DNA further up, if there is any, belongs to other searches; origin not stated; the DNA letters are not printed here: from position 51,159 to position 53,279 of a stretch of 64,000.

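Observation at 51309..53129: Lon-like protease with a dead-looking AAA+ motor but intact Ser-Lys dyad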

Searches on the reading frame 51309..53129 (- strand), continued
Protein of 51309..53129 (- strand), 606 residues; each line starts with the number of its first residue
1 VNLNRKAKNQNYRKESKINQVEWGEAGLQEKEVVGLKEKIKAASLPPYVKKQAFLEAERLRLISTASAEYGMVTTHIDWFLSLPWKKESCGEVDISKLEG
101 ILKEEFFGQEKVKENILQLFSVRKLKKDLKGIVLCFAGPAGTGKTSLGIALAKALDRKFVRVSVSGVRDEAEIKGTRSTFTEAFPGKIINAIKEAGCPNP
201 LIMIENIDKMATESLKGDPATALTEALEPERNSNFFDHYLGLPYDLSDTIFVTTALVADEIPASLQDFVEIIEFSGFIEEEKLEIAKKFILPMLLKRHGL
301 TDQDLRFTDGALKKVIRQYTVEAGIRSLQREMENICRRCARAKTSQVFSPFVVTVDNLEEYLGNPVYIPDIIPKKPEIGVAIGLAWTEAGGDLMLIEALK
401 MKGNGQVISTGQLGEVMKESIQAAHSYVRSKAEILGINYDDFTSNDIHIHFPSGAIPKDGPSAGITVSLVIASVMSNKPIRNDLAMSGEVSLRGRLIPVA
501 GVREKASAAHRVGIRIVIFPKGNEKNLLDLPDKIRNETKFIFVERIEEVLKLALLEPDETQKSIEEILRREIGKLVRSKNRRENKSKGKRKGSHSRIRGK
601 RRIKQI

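Call 46: find_homologous_proteins(query=P0114, max_evalue=1e-30)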
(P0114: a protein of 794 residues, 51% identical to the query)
Query P0114 (794 aa): 8000 proteins with E <= 1e-30 among 8000 candidates; the best 120 are listed.
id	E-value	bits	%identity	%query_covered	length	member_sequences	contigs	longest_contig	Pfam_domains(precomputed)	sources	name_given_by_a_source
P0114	0.0e+0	1722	100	100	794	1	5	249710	PF07724.21,PF02190.23,PF05362.20,PF00004.36,PF22667.3,PF07728.21,PF13541.13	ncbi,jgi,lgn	jgi:ATP-dependent Lon protease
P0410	0.0e+0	1717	100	100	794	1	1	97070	PF07724.21,PF02190.23,PF05362.20,PF00004.36,PF22667.3,PF07728.21,PF13541.13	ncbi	-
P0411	0.0e+0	1693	99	100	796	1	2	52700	PF07724.21,PF02190.23,PF05362.20,PF00004.36,PF22667.3,PF07728.21,PF13541.13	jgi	jgi:ATP-dependent Lon protease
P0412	0.0e+0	1581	92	98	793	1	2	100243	PF07724.21,PF02190.23,PF05362.20,PF00004.36,PF22667.3,PF07728.21,PF13541.13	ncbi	-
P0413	0.0e+0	1578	91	98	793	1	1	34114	PF07724.21,PF02190.23,PF05362.20,PF00004.36,PF22667.3,PF07728.21,PF13541.13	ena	-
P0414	0.0e+0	1559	89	99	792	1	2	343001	PF02190.23,PF05362.20,PF00004.36,PF22667.3,PF07728.21,PF13541.13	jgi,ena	-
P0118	0.0e+0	1559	91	97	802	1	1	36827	PF07724.21,PF02190.23,PF05362.20,PF00004.36,PF22667.3,PF07728.21,PF13541.13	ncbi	-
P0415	0.0e+0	1556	90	97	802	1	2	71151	PF07724.21,PF02190.23,PF05362.20,PF00004.36,PF22667.3,PF07728.21,PF13541.13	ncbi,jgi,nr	ncbi:MAG: endopeptidase La [Nitrospirae bacterium]|nr:endopeptidase La [Nitrospirota bacterium]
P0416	0.0e+0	1546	89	98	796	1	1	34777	PF02190.23,PF05362.20,PF00004.36,PF22667.3,PF07728.21,PF13541.13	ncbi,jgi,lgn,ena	-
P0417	0.0e+0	1545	89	98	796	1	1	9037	PF02190.23,PF05362.20,PF00004.36,PF22667.3,PF07728.21,PF13541.13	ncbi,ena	-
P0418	0.0e+0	1545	89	98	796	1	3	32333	PF02190.23,PF05362.20,PF00004.36,PF22667.3,PF07728.21,PF13541.13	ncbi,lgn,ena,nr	ncbi:MAG TPA: endopeptidase La [Nitrospirae bacterium]|nr:endopeptidase La [Nitrospirota bacterium]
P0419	0.0e+0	1545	89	99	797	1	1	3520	PF02190.23,PF05362.20,PF00004.36,PF22667.3,PF07728.21,PF13541.13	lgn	-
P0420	0.0e+0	1545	89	97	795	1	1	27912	PF02190.23,PF05362.20,PF00004.36,PF22667.3,PF07728.21,PF13541.13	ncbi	-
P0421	0.0e+0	1543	89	99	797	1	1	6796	PF02190.23,PF05362.20,PF00004.36,PF22667.3,PF07728.21,PF13541.13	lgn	-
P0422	0.0e+0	1543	88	99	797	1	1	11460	PF02190.23,PF05362.20,PF00004.36,PF22667.3,PF07728.21,PF13541.13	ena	-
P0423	0.0e+0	1539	88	98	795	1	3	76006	PF02190.23,PF05362.20,PF00004.36,PF22667.3,PF07728.21,PF13541.13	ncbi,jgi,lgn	-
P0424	0.0e+0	1539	88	98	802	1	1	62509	PF02190.23,PF05362.20,PF00004.36,PF22667.3,PF07728.21,PF13541.13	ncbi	-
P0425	0.0e+0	1538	88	99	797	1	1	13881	PF02190.23,PF05362.20,PF00004.36,PF22667.3,PF07728.21,PF13541.13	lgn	-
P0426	0.0e+0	1536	88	99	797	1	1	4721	PF02190.23,PF05362.20,PF00004.36,PF22667.3,PF07728.21,PF13541.13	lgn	-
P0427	0.0e+0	1532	88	96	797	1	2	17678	PF07724.21,PF02190.23,PF05362.20,PF00004.36,PF22667.3,PF07728.21,PF13541.13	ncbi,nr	ncbi:MAG: endopeptidase La [Nitrospirae bacterium]|nr:MAG: endopeptidase La [Nitrospirota bacterium]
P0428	0.0e+0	1525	86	100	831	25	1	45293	PF02190.23,PF05362.20,PF00004.36,PF22667.3,PF07728.21,PF13541.13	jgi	-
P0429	0.0e+0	1519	88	98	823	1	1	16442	PF02190.23,PF05362.20,PF00004.36,PF22667.3,PF07728.21,PF13541.13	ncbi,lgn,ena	-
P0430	0.0e+0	1506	87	98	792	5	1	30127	PF02190.23,PF05362.20,PF00004.36,PF22667.3,PF07728.21,PF13541.13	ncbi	-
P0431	0.0e+0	1499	85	99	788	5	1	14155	PF02190.23,PF05362.20,PF00004.36,PF22667.3,PF07728.21,PF13541.13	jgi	-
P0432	0.0e+0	1483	84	100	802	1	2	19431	PF07724.21,PF02190.23,PF05362.20,PF00004.36,PF22667.3,PF07728.21,PF13541.13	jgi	jgi:ATP-dependent Lon protease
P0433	0.0e+0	1479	83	100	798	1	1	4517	PF07724.21,PF02190.23,PF05362.20,PF00004.36,PF22667.3,PF07728.21,PF13541.13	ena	-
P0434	0.0e+0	1478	83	100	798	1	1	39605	PF07724.21,PF02190.23,PF05362.20,PF00004.36,PF22667.3,PF07728.21,PF13541.13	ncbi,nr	ncbi:lon protease [bacterium BMS3Abin08]|nr:lon protease [bacterium BMS3Abin08]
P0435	0.0e+0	1477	83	100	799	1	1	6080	PF07724.21,PF02190.23,PF05362.20,PF00004.36,PF22667.3,PF07728.21,PF13541.13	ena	-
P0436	0.0e+0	1477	83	100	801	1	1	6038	PF07724.21,PF02190.23,PF05362.20,PF00004.36,PF22667.3,PF07728.21,PF13541.13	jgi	-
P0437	0.0e+0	1477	83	100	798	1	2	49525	PF07724.21,PF02190.23,PF05362.20,PF00004.36,PF22667.3,PF07728.21,PF13541.13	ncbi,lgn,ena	-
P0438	0.0e+0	1476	83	100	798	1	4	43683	PF07724.21,PF02190.23,PF05362.20,PF00004.36,PF22667.3,PF07728.21,PF13541.13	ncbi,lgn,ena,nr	ncbi:lon protease [bacterium BMS3Bbin06]|nr:lon protease [bacterium BMS3Bbin06]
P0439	0.0e+0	1465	85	98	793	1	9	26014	PF07724.21,PF02190.23,PF05362.20,PF00004.36,PF22667.3,PF07728.21,PF13541.13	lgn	-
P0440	0.0e+0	1464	88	95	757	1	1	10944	PF02190.23,PF05362.20,PF00004.36,PF22667.3,PF07728.21,PF13541.13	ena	-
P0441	0.0e+0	1462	85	97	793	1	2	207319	PF02190.23,PF05362.20,PF00004.36,PF22667.3,PF07728.21,PF13541.13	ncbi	-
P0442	0.0e+0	1461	85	98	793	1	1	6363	PF07724.21,PF02190.23,PF05362.20,PF00004.36,PF22667.3,PF07728.21,PF13541.13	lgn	-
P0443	0.0e+0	1460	84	99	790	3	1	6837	PF07724.21,PF02190.23,PF05362.20,PF00004.36,PF22667.3,PF07728.21,PF13541.13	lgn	-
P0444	0.0e+0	1457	84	98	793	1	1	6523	PF07724.21,PF02190.23,PF05362.20,PF00004.36,PF22667.3,PF07728.21,PF13541.13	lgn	-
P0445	0.0e+0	1457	84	98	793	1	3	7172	PF07724.21,PF02190.23,PF05362.20,PF00004.36,PF22667.3,PF07728.21,PF13541.13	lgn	-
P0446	0.0e+0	1455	84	98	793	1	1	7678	PF07724.21,PF02190.23,PF05362.20,PF00004.36,PF22667.3,PF07728.21,PF13541.13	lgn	-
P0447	0.0e+0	1454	84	98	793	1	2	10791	PF07724.21,PF02190.23,PF05362.20,PF00004.36,PF22667.3,PF07728.21,PF13541.13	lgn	-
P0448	0.0e+0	1454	84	98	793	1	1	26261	PF07724.21,PF02190.23,PF05362.20,PF00004.36,PF22667.3,PF07728.21,PF13541.13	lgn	-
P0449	0.0e+0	1454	84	98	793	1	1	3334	PF07724.21,PF02190.23,PF05362.20,PF00004.36,PF22667.3,PF07728.21,PF13541.13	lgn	-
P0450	0.0e+0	1454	84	98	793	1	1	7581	PF02190.23,PF05362.20,PF00004.36,PF22667.3,PF07728.21,PF13541.13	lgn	-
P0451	0.0e+0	1454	84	98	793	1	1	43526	PF07724.21,PF02190.23,PF05362.20,PF00004.36,PF22667.3,PF07728.21,PF13541.13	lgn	-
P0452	0.0e+0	1453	84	98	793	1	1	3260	PF02190.23,PF05362.20,PF00004.36,PF22667.3,PF07728.21,PF13541.13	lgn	-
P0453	0.0e+0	1451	84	98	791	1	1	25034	PF07724.21,PF02190.23,PF05362.20,PF00004.36,PF22667.3,PF07728.21,PF13541.13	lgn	-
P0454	0.0e+0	1451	84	98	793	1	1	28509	PF07724.21,PF02190.23,PF05362.20,PF00004.36,PF22667.3,PF07728.21,PF13541.13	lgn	-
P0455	0.0e+0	1450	83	99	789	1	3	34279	PF02190.23,PF05362.20,PF00004.36,PF22667.3,PF07728.21,PF13541.13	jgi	-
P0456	0.0e+0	1450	83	99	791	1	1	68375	PF02190.23,PF05362.20,PF00004.36,PF22667.3,PF07728.21,PF13541.13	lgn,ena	-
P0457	0.0e+0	1450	83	99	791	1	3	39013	PF02190.23,PF05362.20,PF00004.36,PF22667.3,PF07728.21,PF13541.13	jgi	jgi:ATP-dependent Lon protease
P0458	0.0e+0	1450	83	98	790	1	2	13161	PF07724.21,PF02190.23,PF05362.20,PF00004.36,PF22667.3,PF07728.21,PF13541.13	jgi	-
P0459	0.0e+0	1449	83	99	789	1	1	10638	PF02190.23,PF05362.20,PF00004.36,PF22667.3,PF07728.21,PF13541.13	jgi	jgi:ATP-dependent Lon protease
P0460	0.0e+0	1449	83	98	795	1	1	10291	PF07724.21,PF02190.23,PF05362.20,PF00004.36,PF22667.3,PF07728.21,PF13541.13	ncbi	-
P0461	0.0e+0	1448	84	98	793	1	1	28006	PF02190.23,PF05362.20,PF00004.36,PF22667.3,PF07728.21,PF13541.13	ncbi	-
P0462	0.0e+0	1448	83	98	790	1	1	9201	PF07724.21,PF02190.23,PF05362.20,PF00004.36,PF22667.3,PF07728.21,PF13541.13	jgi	-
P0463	0.0e+0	1447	83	99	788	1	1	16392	PF07724.21,PF02190.23,PF05362.20,PF00004.36,PF22667.3,PF07728.21,PF13541.13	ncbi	-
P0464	0.0e+0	1445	83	98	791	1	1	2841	PF02190.23,PF05362.20,PF00004.36,PF22667.3,PF07728.21,PF13541.13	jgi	-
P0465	0.0e+0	1445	82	99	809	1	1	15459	PF02190.23,PF05362.20,PF00004.36,PF22667.3,PF07728.21,PF13541.13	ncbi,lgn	-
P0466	0.0e+0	1444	83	98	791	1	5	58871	PF07724.21,PF02190.23,PF05362.20,PF00004.36,PF22667.3,PF07728.21,PF13541.13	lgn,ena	-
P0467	0.0e+0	1444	83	99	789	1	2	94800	PF07724.21,PF02190.23,PF05362.20,PF00004.36,PF22667.3,PF07728.21,PF13541.13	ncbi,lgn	-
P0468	0.0e+0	1444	83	98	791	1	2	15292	PF07724.21,PF02190.23,PF05362.20,PF00004.36,PF22667.3,PF07728.21,PF13541.13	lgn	-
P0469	0.0e+0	1443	82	99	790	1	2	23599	PF02190.23,PF05362.20,PF00004.36,PF22667.3,PF07728.21,PF13541.13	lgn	-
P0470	0.0e+0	1442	82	98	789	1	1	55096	PF02190.23,PF05362.20,PF00004.36,PF22667.3,PF07728.21,PF13541.13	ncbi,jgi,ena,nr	ncbi:MAG TPA: endopeptidase La [Thermodesulfovibrionales bacterium]|nr:endopeptidase La [Thermodesul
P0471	0.0e+0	1441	82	99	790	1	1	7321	PF02190.23,PF05362.20,PF00004.36,PF22667.3,PF07728.21,PF13541.13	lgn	-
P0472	0.0e+0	1440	81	99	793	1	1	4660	PF02190.23,PF05362.20,PF00004.36,PF22667.3,PF07728.21,PF13541.13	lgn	-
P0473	0.0e+0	1440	81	99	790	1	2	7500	PF02190.23,PF05362.20,PF00004.36,PF22667.3,PF07728.21,PF13541.13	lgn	-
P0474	0.0e+0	1440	81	99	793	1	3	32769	PF02190.23,PF05362.20,PF00004.36,PF22667.3,PF07728.21,PF13541.13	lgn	-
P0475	0.0e+0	1440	81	99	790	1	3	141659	PF02190.23,PF05362.20,PF00004.36,PF22667.3,PF07728.21,PF13541.13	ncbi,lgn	-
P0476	0.0e+0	1439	81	99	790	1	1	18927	PF02190.23,PF05362.20,PF00004.36,PF22667.3,PF07728.21,PF13541.13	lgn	-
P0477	0.0e+0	1439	82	99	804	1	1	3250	PF07724.21,PF02190.23,PF05362.20,PF00004.36,PF22667.3,PF07728.21,PF13541.13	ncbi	-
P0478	0.0e+0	1439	82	98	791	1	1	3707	PF07724.21,PF02190.23,PF05362.20,PF00004.36,PF22667.3,PF07728.21,PF13541.13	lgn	-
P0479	0.0e+0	1439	82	99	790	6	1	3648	PF07724.21,PF02190.23,PF05362.20,PF00004.36,PF22667.3,PF07728.21,PF13541.13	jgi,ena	-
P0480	0.0e+0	1438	83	98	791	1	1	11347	PF07724.21,PF02190.23,PF05362.20,PF00004.36,PF22667.3,PF07728.21,PF13541.13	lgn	-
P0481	0.0e+0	1438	81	98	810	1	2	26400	PF02190.23,PF05362.20,PF00004.36,PF22667.3,PF07728.21,PF13541.13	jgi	jgi:ATP-dependent Lon protease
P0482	0.0e+0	1438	82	99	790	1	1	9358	PF07724.21,PF02190.23,PF05362.20,PF00004.36,PF22667.3,PF07728.21,PF13541.13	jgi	jgi:ATP-dependent Lon protease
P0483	0.0e+0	1438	82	99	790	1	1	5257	PF02190.23,PF05362.20,PF00004.36,PF22667.3,PF07728.21,PF13541.13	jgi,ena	-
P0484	0.0e+0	1438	83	98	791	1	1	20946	PF07724.21,PF02190.23,PF05362.20,PF00004.36,PF22667.3,PF07728.21,PF13541.13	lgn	-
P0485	0.0e+0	1438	82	98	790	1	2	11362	PF07724.21,PF02190.23,PF05362.20,PF00004.36,PF22667.3,PF07728.21,PF13541.13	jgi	-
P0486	0.0e+0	1438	83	97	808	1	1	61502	PF02190.23,PF05362.20,PF00004.36,PF22667.3,PF07728.21,PF13541.13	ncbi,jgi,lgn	-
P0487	0.0e+0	1438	83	97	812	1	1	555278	PF02190.23,PF05362.20,PF00004.36,PF22667.3,PF07728.21,PF13541.13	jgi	jgi:ATP-dependent Lon protease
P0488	0.0e+0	1437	81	98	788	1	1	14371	PF02190.23,PF05362.20,PF00004.36,PF22667.3,PF07728.21,PF13541.13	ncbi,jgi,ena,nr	ncbi:MAG TPA: endopeptidase La [Thermodesulfovibrionales bacterium]|nr:endopeptidase La [Thermodesul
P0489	0.0e+0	1437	82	98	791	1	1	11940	PF07724.21,PF02190.23,PF05362.20,PF00004.36,PF22667.3,PF07728.21,PF13541.13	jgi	jgi:ATP-dependent Lon protease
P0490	0.0e+0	1437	82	98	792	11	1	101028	PF02190.23,PF05362.20,PF00004.36,PF22667.3,PF07728.21,PF13541.13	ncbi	-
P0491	0.0e+0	1437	81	99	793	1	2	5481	PF02190.23,PF05362.20,PF00004.36,PF22667.3,PF07728.21,PF13541.13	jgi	jgi:ATP-dependent Lon protease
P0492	0.0e+0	1437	83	97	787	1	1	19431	PF02190.23,PF05362.20,PF00004.36,PF22667.3,PF07728.21,PF13541.13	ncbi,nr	ncbi:MAG: endopeptidase La [Nitrospirae bacterium]|nr:endopeptidase La [Nitrospirota bacterium]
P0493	0.0e+0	1437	81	99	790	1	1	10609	PF02190.23,PF05362.20,PF00004.36,PF22667.3,PF07728.21,PF13541.13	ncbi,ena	ncbi:MAG: endopeptidase La [Nitrospirota bacterium]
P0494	0.0e+0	1437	81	99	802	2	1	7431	PF02190.23,PF05362.20,PF00004.36,PF22667.3,PF07728.21,PF13541.13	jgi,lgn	-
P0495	0.0e+0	1437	82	98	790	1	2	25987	PF02190.23,PF05362.20,PF00004.36,PF22667.3,PF07728.21,PF13541.13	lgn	-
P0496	0.0e+0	1437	81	98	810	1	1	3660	PF02190.23,PF05362.20,PF00004.36,PF22667.3,PF07728.21,PF13541.13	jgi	jgi:ATP-dependent Lon protease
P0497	0.0e+0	1437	82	99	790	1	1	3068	PF07724.21,PF02190.23,PF05362.20,PF00004.36,PF22667.3,PF07728.21,PF13541.13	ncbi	-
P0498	0.0e+0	1436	83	98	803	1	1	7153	PF02190.23,PF05362.20,PF00004.36,PF22667.3,PF07728.21,PF13541.13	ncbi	-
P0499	0.0e+0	1436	82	99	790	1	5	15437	PF02190.23,PF05362.20,PF00004.36,PF22667.3,PF07728.21,PF13541.13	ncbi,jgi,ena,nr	ncbi:MAG TPA: endopeptidase La [Thermodesulfovibrionales bacterium]|nr:endopeptidase La [Thermodesul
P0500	0.0e+0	1436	82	98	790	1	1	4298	PF07724.21,PF02190.23,PF05362.20,PF00004.36,PF22667.3,PF07728.21,PF13541.13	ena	-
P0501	0.0e+0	1435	82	99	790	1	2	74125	PF02190.23,PF05362.20,PF00004.36,PF22667.3,PF07728.21,PF13541.13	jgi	jgi:ATP-dependent Lon protease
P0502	0.0e+0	1435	82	99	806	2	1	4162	PF07724.21,PF02190.23,PF05362.20,PF00004.36,PF22667.3,PF07728.21,PF13541.13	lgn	-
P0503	0.0e+0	1435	81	98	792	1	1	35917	PF02190.23,PF05362.20,PF00004.36,PF22667.3,PF07728.21,PF13541.13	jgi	jgi:ATP-dependent Lon protease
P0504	0.0e+0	1434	82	99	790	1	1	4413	PF02190.23,PF05362.20,PF00004.36,PF22667.3,PF07728.21,PF13541.13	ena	-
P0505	0.0e+0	1434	82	98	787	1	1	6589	PF07724.21,PF02190.23,PF05362.20,PF00004.36,PF22667.3,PF07728.21,PF13541.13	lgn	-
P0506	0.0e+0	1434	82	98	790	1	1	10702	PF07724.21,PF02190.23,PF05362.20,PF00004.36,PF22667.3,PF07728.21,PF13541.13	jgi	jgi:ATP-dependent Lon protease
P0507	0.0e+0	1434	82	99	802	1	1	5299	PF07724.21,PF02190.23,PF05362.20,PF00004.36,PF22667.3,PF07728.21,PF13541.13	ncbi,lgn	ncbi:MAG: endopeptidase La [bacterium]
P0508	0.0e+0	1434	82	99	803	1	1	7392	PF02190.23,PF05362.20,PF00004.36,PF22667.3,PF07728.21,PF13541.13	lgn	-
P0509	0.0e+0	1434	82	99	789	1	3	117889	PF02190.23,PF05362.20,PF00004.36,PF22667.3,PF07728.21,PF13541.13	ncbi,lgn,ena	-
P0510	0.0e+0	1434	81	99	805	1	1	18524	PF02190.23,PF05362.20,PF00004.36,PF22667.3,PF07728.21,PF13541.13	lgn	-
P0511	0.0e+0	1433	81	100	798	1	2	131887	PF02190.23,PF05362.20,PF00004.36,PF22667.3,PF07728.21,PF13541.13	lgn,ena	-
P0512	0.0e+0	1433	82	96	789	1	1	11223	PF02190.23,PF05362.20,PF00004.36,PF22667.3,PF07728.21,PF13541.13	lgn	-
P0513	0.0e+0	1432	82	99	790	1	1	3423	PF07724.21,PF02190.23,PF05362.20,PF00004.36,PF22667.3,PF07728.21,PF13541.13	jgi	jgi:ATP-dependent Lon protease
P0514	0.0e+0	1432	82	99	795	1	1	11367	PF02190.23,PF05362.20,PF00004.36,PF22667.3,PF07728.21,PF13541.13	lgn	-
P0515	0.0e+0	1432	81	99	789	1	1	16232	PF07724.21,PF02190.23,PF05362.20,PF00004.36,PF22667.3,PF07728.21,PF13541.13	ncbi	-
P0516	0.0e+0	1432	81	99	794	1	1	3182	PF02190.23,PF05362.20,PF00004.36,PF22667.3,PF07728.21,PF13541.13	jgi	jgi:ATP-dependent Lon protease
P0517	0.0e+0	1431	81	99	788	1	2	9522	PF02190.23,PF05362.20,PF00004.36,PF22667.3,PF07728.21,PF13541.13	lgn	-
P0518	0.0e+0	1431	82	99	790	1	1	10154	PF02190.23,PF05362.20,PF00004.36,PF22667.3,PF07728.21,PF13541.13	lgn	-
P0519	0.0e+0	1431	81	99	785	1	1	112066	PF02190.23,PF05362.20,PF00004.36,PF22667.3,PF07728.21,PF13541.13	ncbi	ncbi:MAG: endopeptidase La [Nitrospirota bacterium]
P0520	0.0e+0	1430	81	100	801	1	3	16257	PF02190.23,PF05362.20,PF00004.36,PF22667.3,PF07728.21,PF13541.13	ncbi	-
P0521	0.0e+0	1430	82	98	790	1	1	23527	PF07724.21,PF02190.23,PF05362.20,PF00004.36,PF22667.3,PF07728.21,PF13541.13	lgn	-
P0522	0.0e+0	1430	82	99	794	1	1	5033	PF07724.21,PF02190.23,PF05362.20,PF00004.36,PF22667.3,PF07728.21,PF13541.13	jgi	jgi:ATP-dependent Lon protease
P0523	0.0e+0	1430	80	99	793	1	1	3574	PF02190.23,PF05362.20,PF00004.36,PF22667.3,PF07728.21,PF13541.13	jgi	jgi:ATP-dependent Lon protease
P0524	0.0e+0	1430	82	96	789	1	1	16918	PF07724.21,PF02190.23,PF05362.20,PF00004.36,PF22667.3,PF07728.21,PF13541.13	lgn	-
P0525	0.0e+0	1429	81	99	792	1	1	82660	PF07724.21,PF02190.23,PF05362.20,PF00004.36,PF22667.3,PF07728.21,PF13541.13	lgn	-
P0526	0.0e+0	1429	81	99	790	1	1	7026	PF07724.21,PF02190.23,PF05362.20,PF00004.36,PF22667.3,PF07728.21,PF13541.13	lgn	-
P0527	0.0e+0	1429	82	98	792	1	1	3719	PF02190.23,PF05362.20,PF00004.36,PF22667.3,PF07728.21,PF13541.13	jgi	jgi:ATP-dependent Lon protease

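Call 62: search_protein_families(library=padloc, proteins=[window:51309-53129:-], max_evalue=0.01)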
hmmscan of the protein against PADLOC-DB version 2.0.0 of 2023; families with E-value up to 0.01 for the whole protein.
window:51309-53129:- (606 aa): 3 families
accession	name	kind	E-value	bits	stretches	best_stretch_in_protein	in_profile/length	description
PDLC02506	BrxL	-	4.1e-14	49.8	1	392-551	515-674/680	BrxL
PDLC03838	DolB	-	5.2e-10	37.1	1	92-170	127-205/375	-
PDLC04232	IetA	-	0.0079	13.6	0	134-163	119-148/330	-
